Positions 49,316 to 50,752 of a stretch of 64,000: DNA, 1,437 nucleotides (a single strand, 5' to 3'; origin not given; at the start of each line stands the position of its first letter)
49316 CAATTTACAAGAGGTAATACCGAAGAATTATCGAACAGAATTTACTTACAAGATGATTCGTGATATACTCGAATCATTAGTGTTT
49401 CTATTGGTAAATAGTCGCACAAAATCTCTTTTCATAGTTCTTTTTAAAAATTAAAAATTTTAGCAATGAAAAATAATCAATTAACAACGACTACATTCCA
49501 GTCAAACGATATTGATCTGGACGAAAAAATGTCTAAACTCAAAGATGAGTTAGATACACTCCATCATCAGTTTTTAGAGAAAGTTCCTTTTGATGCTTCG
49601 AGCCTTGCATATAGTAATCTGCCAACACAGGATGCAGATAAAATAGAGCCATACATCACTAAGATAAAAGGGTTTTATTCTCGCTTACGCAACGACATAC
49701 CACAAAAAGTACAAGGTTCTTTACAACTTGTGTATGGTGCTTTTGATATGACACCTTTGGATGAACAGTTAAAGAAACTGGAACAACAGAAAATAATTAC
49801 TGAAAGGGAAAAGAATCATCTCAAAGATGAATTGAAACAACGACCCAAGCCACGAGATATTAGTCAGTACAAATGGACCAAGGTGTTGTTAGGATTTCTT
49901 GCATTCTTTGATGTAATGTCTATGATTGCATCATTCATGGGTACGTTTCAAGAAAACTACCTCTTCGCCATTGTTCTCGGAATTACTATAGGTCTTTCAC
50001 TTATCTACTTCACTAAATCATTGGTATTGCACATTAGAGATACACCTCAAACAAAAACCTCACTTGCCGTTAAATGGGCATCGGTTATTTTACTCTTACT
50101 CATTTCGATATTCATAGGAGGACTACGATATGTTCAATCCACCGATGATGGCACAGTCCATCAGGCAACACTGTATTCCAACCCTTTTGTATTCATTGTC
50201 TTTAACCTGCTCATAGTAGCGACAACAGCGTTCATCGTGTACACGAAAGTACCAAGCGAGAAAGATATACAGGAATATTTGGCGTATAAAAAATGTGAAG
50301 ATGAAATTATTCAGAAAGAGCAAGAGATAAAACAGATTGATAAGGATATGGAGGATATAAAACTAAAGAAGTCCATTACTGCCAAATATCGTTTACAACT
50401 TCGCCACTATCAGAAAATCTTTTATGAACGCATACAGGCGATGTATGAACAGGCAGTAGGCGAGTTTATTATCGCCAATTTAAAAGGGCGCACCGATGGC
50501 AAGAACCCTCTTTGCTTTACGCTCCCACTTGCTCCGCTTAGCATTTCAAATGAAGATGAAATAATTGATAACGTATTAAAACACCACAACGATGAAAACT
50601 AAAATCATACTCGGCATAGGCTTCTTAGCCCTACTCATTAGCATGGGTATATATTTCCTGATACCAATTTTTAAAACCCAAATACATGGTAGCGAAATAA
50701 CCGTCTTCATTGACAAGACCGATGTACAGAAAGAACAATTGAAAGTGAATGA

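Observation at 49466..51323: Two overlapping membrane-protein genes as the apparent output of the sigma-54 promoter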

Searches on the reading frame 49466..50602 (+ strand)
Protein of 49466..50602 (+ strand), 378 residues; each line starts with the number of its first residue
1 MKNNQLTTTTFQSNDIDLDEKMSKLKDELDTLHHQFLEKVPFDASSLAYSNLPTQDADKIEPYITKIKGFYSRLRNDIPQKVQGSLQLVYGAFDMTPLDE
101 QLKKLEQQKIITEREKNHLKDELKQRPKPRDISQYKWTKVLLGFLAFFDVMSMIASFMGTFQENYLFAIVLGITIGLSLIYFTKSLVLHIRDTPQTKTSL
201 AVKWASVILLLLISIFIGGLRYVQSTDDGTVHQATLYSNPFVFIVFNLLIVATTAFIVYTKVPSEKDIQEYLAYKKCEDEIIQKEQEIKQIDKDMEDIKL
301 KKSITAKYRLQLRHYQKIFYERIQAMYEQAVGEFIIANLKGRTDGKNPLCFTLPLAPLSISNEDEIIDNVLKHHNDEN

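Call 3: search_protein_families(library=pfam, proteins=[window:49466-50602:+], max_evalue=0.1)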
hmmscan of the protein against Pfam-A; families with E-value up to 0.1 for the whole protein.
window:49466-50602:+ (378 aa): 9 families
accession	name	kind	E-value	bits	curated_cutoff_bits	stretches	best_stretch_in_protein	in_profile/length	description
PF10277.15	Frag1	-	3.2e-05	24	30.3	1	156-259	46-145/220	Frag1/DRAM/Sfk1 family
PF06237.18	SLC52_ribofla_tr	-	0.0001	21.9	27.9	1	140-316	110-269/429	Solute carrier family 52, riboflavin transporter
PF10864.13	DUF2663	-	0.0036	18.1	25.2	1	197-308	17-120/127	Protein of unknown function (DUF2663)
PF03606.21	DcuC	-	0.016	14.2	23.1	1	104-258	219-374/461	C4-dicarboxylate anaerobic carrier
PF06664.17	WLS-like_TM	-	0.019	14.7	28.3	1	135-259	42-168/247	Wntless-like, transmembrane domain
PF11026.13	DUF2721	-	0.034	14.5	28.3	0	112-194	42-121/129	Protein of unknown function (DUF2721)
PF06570.16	DUF1129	-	0.061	13.4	29.1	0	123-215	66-161/207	Protein of unknown function (DUF1129)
PF24524.1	DUF7596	-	0.073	13.5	27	0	267-343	40-120/150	Domain of unknown function (DUF7596)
PF20634.2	IFNGR1_transm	-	0.083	13.6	27.5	0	294-333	13-55/57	Interferon gamma receptor 1, transmembrane region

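Call 4: search_protein_families(library=ncbifam, proteins=[window:49466-50602:+], max_evalue=0.1)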
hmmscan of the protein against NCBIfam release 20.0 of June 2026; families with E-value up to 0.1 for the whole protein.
window:49466-50602:+ (378 aa): 1 family
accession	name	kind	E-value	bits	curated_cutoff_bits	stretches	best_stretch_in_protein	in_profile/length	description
NF010560.0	PRK13955.1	equivalog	0.043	13.8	180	0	208-287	38-113/132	large conductance mechanosensitive channel protein MscL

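Call 8: find_homologous_proteins(query=window:49466-50602:+)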
Query window:49466-50602:+ (378 aa): 4 proteins with E <= 0.001 among 3599 candidates.
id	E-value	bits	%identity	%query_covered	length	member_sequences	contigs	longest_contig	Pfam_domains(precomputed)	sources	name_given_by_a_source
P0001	7.7e-242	820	98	100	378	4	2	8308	-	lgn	-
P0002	1.9e-205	700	83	100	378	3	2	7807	-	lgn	-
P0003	1.6e-189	648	76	100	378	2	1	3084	-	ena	-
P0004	1.2e-186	638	76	99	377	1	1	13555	-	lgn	-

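Call 10: find_encoding_contigs(protein=P0004, flank=10000)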
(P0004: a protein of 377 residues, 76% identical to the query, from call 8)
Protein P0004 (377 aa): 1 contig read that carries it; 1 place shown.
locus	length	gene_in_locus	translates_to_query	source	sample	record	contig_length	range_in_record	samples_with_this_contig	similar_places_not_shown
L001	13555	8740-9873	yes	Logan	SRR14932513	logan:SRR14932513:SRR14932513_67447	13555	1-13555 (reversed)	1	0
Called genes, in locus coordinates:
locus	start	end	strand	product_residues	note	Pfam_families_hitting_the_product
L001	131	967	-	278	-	-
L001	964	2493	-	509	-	PF13401:AAA_22 (faint), PF13175:AAA_15, PF13304:AAA_21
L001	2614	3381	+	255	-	PF18728:HEPN_AbiV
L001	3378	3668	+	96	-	PF12728:HTH_17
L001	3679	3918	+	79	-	-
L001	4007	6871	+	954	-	PF02518:HATPase_c (faint)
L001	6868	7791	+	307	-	-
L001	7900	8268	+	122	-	-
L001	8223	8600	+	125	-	-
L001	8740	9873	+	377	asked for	-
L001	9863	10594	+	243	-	-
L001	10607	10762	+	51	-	-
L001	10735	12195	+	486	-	PF02534:T4SS-DNA_transf, PF10412:TrwB_AAD_bind, PF12696:TraG-D_C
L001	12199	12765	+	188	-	-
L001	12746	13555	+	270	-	?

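Call 16: find_encoding_contigs(protein=P0001, flank=10000)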
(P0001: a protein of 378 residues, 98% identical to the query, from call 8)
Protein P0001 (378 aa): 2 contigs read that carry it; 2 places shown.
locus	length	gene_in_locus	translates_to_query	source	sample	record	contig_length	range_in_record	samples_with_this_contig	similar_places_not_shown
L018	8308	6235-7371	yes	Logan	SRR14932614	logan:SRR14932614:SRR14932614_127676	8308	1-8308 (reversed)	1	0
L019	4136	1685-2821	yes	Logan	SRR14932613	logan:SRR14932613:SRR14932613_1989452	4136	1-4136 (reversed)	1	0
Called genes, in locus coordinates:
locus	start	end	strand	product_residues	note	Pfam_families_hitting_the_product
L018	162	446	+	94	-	PF12728:HTH_17 (weak)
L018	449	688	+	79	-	-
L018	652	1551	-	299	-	PF13672:PP2C_2 (faint)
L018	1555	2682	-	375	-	-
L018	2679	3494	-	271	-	-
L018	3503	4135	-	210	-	-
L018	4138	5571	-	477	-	PF00158:Sigma54_activat, PF14532:Sigma54_activ_2, PF25601:AAA_lid_14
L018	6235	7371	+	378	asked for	-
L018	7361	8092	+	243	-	-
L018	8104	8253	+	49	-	-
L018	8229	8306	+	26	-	?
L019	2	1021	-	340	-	?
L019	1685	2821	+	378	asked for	-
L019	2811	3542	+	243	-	-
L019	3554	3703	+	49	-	-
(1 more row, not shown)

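Call 17: find_encoding_contigs(protein=P0002, flank=10000)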
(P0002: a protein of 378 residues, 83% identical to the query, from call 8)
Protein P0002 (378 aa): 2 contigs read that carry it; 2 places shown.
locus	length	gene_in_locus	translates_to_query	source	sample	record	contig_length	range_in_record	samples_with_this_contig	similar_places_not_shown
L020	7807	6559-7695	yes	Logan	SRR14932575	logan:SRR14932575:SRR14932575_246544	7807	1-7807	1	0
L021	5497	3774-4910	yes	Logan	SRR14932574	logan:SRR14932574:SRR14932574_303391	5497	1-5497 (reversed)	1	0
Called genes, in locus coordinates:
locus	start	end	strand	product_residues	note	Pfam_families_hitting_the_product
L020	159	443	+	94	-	PF12728:HTH_17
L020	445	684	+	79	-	-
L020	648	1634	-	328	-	-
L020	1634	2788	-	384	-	-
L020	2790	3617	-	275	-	PF13519:VWA_2 (faint)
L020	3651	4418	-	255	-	-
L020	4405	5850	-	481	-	PF00158:Sigma54_activat, PF14532:Sigma54_activ_2, PF25601:AAA_lid_14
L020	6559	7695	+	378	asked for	-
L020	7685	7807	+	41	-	?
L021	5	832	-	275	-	PF13519:VWA_2 (faint)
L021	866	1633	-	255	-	-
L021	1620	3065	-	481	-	PF00158:Sigma54_activat, PF14532:Sigma54_activ_2, PF25601:AAA_lid_14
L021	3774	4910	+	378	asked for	-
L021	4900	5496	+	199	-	?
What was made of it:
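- The same arrangement is present in three loci (calls 16, 17).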

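Call 34: search_protein_families(library=phrogs, proteins=[window:49466-50602:+], max_evalue=0.1)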
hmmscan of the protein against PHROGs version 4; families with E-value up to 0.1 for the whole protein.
window:49466-50602:+ (378 aa): 0 families

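Call 35: search_protein_families(library=padloc, proteins=[window:49466-50602:+], max_evalue=0.1)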
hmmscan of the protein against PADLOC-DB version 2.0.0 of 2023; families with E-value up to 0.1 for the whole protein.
window:49466-50602:+ (378 aa): 0 families

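Call 37: predict_structure(alignment_id=A3)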
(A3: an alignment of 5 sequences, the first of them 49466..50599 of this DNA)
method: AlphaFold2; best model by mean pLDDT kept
length: 378 residues; sequences in the alignment: 5
mean_pLDDT: 65.2   pTM: 0.42
mean pLDDT of the five models: 65.2, 65.0, 64.2, 57.3, 56.5
residues with pLDDT >= 90: 39; 70-90: 133; 50-70: 114; < 50: 92
segments of 3 or more residues with pLDDT < 50: 1-19, 40-52, 221-238, 337-343, 345-378
pLDDT, mean of each block of 10 residues (from residue 1): 28 41 60 57 42 54 64 57 56 75 93 94 83 74 79 69 71 79 78 72 76 65 45 49 75 80 79 89 94 90 72 63 56 50 44 36 43 40
secondary structure, 60 per line:
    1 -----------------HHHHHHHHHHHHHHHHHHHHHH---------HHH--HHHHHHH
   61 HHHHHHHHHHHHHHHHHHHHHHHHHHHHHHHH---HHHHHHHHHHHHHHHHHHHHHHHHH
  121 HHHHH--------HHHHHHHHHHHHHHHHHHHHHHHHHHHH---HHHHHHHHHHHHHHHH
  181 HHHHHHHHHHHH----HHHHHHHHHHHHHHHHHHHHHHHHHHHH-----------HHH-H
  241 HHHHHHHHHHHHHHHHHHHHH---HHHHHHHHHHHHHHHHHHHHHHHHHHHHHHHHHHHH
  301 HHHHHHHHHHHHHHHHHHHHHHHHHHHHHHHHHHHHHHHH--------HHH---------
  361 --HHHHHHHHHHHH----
elements in order: H18-39 H54-92 H96-125 H134-161 H165-192 H197-224 H240-261 H265-340 H363-374

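Call 65: find_homologous_proteins(query=A7, max_evalue=0.001)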
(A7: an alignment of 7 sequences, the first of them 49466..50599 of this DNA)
Query A7 (7 sequences) (378 aa, profile of the alignment): 8 proteins with E <= 0.001 among 7098 candidates.
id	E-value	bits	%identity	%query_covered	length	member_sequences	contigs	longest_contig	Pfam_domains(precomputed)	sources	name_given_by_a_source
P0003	1.7e-165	569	76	100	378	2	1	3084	-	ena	-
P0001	1.3e-164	566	98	100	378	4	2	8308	-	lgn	-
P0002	1.5e-161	556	83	100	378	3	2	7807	-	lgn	-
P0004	1.7e-155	536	76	99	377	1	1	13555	-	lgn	-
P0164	5.9e-105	369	21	84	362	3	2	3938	-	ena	-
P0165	1.6e-95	338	24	24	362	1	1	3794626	-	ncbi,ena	-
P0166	2.1e-95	338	20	49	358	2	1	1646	-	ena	-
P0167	2.0e-8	52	23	57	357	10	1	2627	-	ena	-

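Call 66: list_cluster_members(proteins=[P0165, P0005, P0120, P0040, P0122, window:49466-50602:+, window:51460-52923:+, window:53474-54373:+])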
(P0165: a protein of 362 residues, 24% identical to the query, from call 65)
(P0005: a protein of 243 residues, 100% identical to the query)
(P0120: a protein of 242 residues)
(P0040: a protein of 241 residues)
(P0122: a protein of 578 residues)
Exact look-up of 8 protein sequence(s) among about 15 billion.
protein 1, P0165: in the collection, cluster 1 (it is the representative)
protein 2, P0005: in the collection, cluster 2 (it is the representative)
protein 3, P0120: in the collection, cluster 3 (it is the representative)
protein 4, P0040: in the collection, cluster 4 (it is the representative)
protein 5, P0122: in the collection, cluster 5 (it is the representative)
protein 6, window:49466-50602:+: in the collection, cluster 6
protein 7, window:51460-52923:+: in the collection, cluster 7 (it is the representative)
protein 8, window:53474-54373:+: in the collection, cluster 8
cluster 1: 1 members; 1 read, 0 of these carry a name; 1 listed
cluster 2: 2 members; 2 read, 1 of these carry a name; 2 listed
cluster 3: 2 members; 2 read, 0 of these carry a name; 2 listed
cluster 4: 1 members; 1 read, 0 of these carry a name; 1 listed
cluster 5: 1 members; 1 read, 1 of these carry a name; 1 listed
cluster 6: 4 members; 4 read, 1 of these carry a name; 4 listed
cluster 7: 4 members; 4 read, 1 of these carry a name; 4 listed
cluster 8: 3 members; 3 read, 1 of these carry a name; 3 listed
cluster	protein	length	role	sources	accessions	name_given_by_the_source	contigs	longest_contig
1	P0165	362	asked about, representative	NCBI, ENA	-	-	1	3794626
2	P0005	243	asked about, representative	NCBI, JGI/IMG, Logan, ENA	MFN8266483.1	MAG: hypothetical protein U0T31_00615 [Chitinophagales bacterium]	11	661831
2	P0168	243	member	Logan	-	-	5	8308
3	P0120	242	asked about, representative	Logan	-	-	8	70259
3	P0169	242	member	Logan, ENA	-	-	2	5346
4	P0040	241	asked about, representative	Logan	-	-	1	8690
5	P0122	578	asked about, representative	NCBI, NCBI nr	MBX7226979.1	MAG: hypothetical protein K1X55_13180 [Chitinophagales bacterium] | hypothetical protein [Chitinophagales bacterium]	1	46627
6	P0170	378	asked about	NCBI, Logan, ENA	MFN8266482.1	MAG: hypothetical protein U0T31_00610 [Chitinophagales bacterium]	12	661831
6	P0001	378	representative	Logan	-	-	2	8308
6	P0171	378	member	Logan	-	-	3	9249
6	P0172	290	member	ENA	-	-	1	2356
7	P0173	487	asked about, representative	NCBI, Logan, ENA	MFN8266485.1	MAG: type IV secretory system conjugative DNA transfer family protein [Chitinophagales ...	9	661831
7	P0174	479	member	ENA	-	-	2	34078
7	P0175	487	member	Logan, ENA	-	-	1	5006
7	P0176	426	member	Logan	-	-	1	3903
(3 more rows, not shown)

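Call 73: fold_search(model_id=the predicted structure, library=pdb)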
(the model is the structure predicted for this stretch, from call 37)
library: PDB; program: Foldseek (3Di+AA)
matches with E <= 10: 234; with E <= 0.001: 0
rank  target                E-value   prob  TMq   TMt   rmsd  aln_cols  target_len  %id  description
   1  9e5c_7b               1.9e-01  0.35  0.22  0.04  25.4       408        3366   12  Cryo-EM structure of 96 nm repeat of microtubule doublet from T. brucei flagellum (released 2025-03-12)
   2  9e5c_7f               1.9e-01  0.35  0.21  0.03  24.5       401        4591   12  Cryo-EM structure of 96 nm repeat of microtubule doublet from T. brucei flagellum (released 2025-03-12)
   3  6mrt_A                2.2e-01  0.30  0.16  0.20  57.4       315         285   13  12-meric ClyA pore complex (released 2019-05-15)
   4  2ch7_A                2.3e-01  0.35  0.18  0.21  26.1       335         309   12  Crystal structure of the cytoplasmic domain of a bacterial chemoreceptor from Thermotoga maritima (released 2006-04-18)
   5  2ch7_B                2.4e-01  0.33  0.17  0.21  29.3       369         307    9  Crystal structure of the cytoplasmic domain of a bacterial chemoreceptor from Thermotoga maritima (released 2006-04-18)
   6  6h2x                  2.6e-01  0.20  0.15  0.16  26.8       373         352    9  MukB coiled-coil elbow from E. coli (released 2019-03-06)
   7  9a69_B                2.7e-01  0.30  0.17  0.11  37.8       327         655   11  Integrative model of MCPB-MCPC by crosslinking MS and deep learning (released 2024-09-18)
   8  7zr1_C                2.8e-01  0.14  0.14  0.08  39.2       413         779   12  Chaetomium thermophilum Mre11-Rad50-Nbs1 complex bound to ATPyS (composite structure) (released 2023-01-11)
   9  7zr1_D                3.0e-01  0.16  0.15  0.08  54.2       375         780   14  Chaetomium thermophilum Mre11-Rad50-Nbs1 complex bound to ATPyS (composite structure) (released 2023-01-11)
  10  7n6g_3R               3.2e-01  0.18  0.16  0.17  55.7       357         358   12  C1 of central pair (released 2022-05-18)
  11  8glv_Fm               3.4e-01  0.51  0.24  0.04  18.1       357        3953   10  96-nm repeat unit of doublet microtubules from Chlamydomonas reinhardtii flagella (released 2023-05-31)
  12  8j07_g6               3.9e-01  0.69  0.29  0.04  19.1       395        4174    9  96nm repeat of human respiratory doublet microtubule and associated axonemal complexes (released 2023-07-26)
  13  5lm2_A                4.9e-01  0.14  0.16  0.18  54.3       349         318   15  Crystal Structure of HD-PTP phosphatase (released 2016-11-30)
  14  6ek4_D                5.8e-01  0.30  0.20  0.21  17.2       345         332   13  PaxB from Photorhabdus luminescens (released 2018-05-16)
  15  5nnv_D                7.0e-01  0.72  0.27  0.38  18.2       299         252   13  Structure of a Bacillus subtilis Smc coiled coil middle fragment (released 2017-06-21)
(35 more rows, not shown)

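Call 79: search_protein_families(library=pfam, proteins=[L020:3651-4418:-, L020:2790-3617:-, L020:1634-2788:-, L020:648-1634:-], max_evalue=0.01)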
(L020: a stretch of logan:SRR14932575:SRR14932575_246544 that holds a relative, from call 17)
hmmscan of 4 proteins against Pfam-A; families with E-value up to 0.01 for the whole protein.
L020:3651-4418:- (255 aa): 0 families

L020:2790-3617:- (275 aa): 2 families
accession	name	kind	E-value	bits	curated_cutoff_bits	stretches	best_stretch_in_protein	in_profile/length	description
PF13519.12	VWA_2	-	9.9e-06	26.6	27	1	10-156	1-106/107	von Willebrand factor type A domain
PF00092.34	VWA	-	0.002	18.8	23.8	1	10-213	2-152/174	von Willebrand factor type A domain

L020:1634-2788:- (384 aa): 1 family
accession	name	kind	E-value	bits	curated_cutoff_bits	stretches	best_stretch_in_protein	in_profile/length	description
PF00069.31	Pkinase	-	0.00034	20.6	31.7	1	169-231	99-154/263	Protein kinase domain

L020:648-1634:- (328 aa): 1 family
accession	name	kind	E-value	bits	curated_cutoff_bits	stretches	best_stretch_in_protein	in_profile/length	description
PF13672.11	PP2C_2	-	2.2e-05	24.5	24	1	15-282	9-193/209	Protein phosphatase 2C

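Call 80: search_protein_families(library=padloc, proteins=[L020:3651-4418:-, L020:2790-3617:-, L020:1634-2788:-, L020:648-1634:-], max_evalue=0.01)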
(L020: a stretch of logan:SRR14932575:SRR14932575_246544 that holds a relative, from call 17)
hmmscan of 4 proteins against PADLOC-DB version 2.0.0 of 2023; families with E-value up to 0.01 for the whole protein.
L020:3651-4418:- (255 aa): 0 families

L020:2790-3617:- (275 aa): 0 families

L020:1634-2788:- (384 aa): 6 families
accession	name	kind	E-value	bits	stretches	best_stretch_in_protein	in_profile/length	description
PDLC04056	PD-T4-6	-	0.0002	18.6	1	172-213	111-151/415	-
PDLC04059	PD-T4-6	-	0.00037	17.7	1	181-242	123-184/433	-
PDLC04049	PD-T4-6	-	0.00037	17.4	1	165-242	114-189/442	-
PDLC04058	PD-T4-6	-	0.0018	15.4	1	174-242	120-189/460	-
PDLC04047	PD-T4-6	-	0.0047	14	1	182-212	125-155/327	-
PDLC04045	PD-T4-6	-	0.0067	13.4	0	185-212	156-184/350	-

L020:648-1634:- (328 aa): 0 families

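Call 94: search_protein_families(library=pfam, alignment_id=A7, max_evalue=0.01)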
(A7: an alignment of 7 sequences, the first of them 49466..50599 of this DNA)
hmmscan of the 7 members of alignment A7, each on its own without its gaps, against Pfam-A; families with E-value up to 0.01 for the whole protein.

A. member 1, window:49466-50599:+ (378 aa): 3 families
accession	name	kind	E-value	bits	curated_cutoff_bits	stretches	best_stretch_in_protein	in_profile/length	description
PF10277.15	Frag1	-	3.2e-05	24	30.3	1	156-259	46-145/220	Frag1/DRAM/Sfk1 family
PF06237.18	SLC52_ribofla_tr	-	0.0001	21.9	27.9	1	140-316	110-269/429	Solute carrier family 52, riboflavin transporter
PF10864.13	DUF2663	-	0.0036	18.1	25.2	1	197-308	17-120/127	Protein of unknown function (DUF2663)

B. families by the number of members that match (of 7 scanned): 12 families
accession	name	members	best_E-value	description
PF10277.15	Frag1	2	3.2e-05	Frag1/DRAM/Sfk1 family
PF07895.16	DUF1673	2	0.0084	Protein of unknown function (DUF1673)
PF06237.18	SLC52_ribofla_tr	1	0.0001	Solute carrier family 52, riboflavin transporter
PF08637.16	NCA2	1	0.00099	ATP synthase regulation protein NCA2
PF16888.10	YwqH-like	1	0.0028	YwqH-like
PF01757.29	Acyl_transf_3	1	0.0028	Acyltransferase domain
PF05328.17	CybS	1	0.0032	CybS, succinate dehydrogenase cytochrome B small subunit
PF10864.13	DUF2663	1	0.0036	Protein of unknown function (DUF2663)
PF04977.20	DivIC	1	0.0046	Septum formation initiator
PF07246.16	Phlebovirus_NSM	1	0.0084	Phlebovirus nonstructural protein NS-M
PF03600.22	CitMHS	1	0.0087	Citrate transporter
PF10805.13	DUF2730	1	0.0096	Protein of unknown function (DUF2730)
